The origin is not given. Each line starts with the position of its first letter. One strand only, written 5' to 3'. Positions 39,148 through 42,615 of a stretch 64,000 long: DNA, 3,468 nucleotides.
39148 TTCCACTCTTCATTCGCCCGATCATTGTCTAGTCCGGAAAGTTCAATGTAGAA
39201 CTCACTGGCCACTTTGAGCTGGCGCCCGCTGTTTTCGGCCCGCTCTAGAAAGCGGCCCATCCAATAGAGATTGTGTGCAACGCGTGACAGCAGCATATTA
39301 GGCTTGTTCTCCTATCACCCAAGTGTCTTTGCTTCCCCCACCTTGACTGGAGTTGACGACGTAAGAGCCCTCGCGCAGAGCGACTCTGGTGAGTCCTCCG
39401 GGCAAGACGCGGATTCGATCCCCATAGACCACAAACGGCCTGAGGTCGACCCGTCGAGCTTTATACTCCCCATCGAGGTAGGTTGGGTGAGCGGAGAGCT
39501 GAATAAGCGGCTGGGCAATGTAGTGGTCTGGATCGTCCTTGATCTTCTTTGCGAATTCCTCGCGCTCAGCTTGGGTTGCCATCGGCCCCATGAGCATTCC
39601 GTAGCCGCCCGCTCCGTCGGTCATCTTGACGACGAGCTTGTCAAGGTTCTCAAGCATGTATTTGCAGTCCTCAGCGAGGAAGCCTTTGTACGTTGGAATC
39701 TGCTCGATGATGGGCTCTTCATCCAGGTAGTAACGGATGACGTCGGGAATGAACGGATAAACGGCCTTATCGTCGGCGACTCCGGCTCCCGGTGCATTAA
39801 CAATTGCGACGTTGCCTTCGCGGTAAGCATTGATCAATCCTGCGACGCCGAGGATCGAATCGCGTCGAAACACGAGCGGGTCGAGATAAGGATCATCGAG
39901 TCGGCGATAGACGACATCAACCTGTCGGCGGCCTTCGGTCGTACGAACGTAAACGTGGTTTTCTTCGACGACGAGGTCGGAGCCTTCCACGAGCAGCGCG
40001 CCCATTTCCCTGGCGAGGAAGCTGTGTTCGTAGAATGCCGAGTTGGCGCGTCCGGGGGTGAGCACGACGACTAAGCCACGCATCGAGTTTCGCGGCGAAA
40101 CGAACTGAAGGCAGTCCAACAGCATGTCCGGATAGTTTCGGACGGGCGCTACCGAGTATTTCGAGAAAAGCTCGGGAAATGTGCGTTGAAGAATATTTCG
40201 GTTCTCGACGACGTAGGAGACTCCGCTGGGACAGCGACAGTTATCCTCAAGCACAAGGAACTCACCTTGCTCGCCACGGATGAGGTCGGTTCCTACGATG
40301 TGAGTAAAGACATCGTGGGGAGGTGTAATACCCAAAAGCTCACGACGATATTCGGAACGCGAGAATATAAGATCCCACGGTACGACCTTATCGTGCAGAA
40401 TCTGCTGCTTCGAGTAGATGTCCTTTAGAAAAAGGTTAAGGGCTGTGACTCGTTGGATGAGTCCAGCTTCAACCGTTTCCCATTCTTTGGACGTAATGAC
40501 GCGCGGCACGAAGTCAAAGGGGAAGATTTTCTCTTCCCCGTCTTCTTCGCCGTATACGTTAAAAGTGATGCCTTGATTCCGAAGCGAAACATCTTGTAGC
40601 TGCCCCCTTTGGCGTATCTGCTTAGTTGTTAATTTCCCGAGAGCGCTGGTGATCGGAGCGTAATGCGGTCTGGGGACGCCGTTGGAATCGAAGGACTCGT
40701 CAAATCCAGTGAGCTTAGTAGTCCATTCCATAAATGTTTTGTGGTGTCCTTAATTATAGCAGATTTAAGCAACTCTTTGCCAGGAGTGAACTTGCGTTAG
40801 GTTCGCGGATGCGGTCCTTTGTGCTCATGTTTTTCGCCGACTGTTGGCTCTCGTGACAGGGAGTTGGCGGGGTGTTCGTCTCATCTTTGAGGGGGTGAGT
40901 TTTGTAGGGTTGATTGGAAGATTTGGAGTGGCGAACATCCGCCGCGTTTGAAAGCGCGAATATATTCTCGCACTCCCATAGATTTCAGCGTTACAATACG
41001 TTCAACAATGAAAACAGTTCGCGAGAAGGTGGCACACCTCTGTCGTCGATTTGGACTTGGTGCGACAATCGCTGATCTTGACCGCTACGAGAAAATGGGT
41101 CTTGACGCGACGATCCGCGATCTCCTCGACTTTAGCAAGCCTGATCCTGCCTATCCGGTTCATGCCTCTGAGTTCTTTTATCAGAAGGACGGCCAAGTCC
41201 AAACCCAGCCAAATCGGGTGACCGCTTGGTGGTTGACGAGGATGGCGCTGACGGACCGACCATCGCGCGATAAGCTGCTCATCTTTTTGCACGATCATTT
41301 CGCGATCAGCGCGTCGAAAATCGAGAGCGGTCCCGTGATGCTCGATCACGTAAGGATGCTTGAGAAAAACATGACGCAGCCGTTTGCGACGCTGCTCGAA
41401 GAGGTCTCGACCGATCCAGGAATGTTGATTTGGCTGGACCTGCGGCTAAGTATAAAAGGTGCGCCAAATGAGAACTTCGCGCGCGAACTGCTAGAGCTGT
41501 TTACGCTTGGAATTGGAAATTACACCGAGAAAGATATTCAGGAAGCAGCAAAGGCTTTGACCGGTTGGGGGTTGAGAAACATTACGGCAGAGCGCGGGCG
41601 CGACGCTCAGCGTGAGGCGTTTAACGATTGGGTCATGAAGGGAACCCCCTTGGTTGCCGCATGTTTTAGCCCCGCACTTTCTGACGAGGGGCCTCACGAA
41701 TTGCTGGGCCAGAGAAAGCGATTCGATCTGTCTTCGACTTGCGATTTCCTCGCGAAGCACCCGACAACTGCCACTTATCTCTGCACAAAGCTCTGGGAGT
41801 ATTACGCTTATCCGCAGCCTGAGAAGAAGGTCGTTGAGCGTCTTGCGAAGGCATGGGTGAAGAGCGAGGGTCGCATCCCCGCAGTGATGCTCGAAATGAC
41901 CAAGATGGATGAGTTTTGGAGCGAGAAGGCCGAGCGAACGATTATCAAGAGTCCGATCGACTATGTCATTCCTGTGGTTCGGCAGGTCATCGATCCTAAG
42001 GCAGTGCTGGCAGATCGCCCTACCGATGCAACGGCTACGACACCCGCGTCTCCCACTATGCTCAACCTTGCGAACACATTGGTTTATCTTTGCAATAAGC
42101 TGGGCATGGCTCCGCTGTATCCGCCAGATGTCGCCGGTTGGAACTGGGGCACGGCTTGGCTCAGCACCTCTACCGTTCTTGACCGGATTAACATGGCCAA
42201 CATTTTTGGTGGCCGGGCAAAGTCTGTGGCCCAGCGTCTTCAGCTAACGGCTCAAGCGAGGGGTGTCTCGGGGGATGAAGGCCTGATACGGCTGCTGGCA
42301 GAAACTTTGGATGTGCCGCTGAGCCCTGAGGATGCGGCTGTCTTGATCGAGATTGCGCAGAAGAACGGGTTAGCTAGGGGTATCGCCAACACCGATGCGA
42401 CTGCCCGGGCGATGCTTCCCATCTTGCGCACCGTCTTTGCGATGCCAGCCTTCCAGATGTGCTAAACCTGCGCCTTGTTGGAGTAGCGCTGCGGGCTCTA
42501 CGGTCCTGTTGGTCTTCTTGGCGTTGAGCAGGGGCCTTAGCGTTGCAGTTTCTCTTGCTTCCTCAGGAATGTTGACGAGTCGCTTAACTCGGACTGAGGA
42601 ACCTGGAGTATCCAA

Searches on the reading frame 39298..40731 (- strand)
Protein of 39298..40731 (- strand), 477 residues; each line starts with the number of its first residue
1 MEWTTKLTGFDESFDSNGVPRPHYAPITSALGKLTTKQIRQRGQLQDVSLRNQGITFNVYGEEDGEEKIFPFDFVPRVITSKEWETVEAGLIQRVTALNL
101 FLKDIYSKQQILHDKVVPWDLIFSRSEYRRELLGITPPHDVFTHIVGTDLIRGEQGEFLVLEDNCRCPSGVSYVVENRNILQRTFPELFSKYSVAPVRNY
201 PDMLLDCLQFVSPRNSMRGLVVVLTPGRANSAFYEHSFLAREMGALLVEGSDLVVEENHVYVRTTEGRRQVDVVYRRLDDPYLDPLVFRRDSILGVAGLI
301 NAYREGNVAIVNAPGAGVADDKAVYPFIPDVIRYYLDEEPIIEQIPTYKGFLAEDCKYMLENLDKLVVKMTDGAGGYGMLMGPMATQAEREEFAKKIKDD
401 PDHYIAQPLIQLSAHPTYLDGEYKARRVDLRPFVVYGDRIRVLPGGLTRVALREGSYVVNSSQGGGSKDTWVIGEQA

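Call 35: search_protein_families(library=pfam, proteins=[window:39298-40731:-], max_evalue=0.0001)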
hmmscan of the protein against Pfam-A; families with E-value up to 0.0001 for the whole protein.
window:39298-40731:- (477 aa): 2 families
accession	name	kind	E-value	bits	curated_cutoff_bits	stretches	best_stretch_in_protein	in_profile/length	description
PF14403.11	CP_ATPgrasp_2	-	1.2e-156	521.8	32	1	76-451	1-374/374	Circularly permuted ATP-grasp type 2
PF04174.18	CP_ATPgrasp_1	-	1.9e-140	468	23.1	1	76-407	1-332/332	A circularly permuted ATPgrasp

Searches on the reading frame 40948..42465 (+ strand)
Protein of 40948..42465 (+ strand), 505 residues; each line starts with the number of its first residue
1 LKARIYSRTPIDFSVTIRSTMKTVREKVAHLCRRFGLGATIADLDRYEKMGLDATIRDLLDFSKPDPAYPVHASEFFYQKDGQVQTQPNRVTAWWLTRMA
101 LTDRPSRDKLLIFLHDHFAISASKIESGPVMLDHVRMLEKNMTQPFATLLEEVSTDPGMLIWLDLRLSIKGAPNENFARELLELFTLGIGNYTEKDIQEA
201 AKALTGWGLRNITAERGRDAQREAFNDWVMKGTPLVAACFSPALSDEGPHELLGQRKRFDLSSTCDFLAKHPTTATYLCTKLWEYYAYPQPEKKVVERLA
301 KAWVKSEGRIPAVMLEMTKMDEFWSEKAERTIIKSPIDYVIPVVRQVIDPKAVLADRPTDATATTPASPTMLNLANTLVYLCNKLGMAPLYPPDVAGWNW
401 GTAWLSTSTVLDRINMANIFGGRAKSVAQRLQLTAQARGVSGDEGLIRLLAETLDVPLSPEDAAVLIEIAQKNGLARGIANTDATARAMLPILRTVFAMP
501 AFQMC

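Call 35: search_protein_families(library=pfam, proteins=[window:40948-42465:+], max_evalue=0.0001)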
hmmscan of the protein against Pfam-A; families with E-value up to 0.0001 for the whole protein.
window:40948-42465:+ (505 aa): 1 family
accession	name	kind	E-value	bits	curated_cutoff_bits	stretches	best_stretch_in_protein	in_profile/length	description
PF08811.16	DUF1800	-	1.4e-95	321.4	26.1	1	30-504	1-419/419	Protein of unknown function (DUF1800)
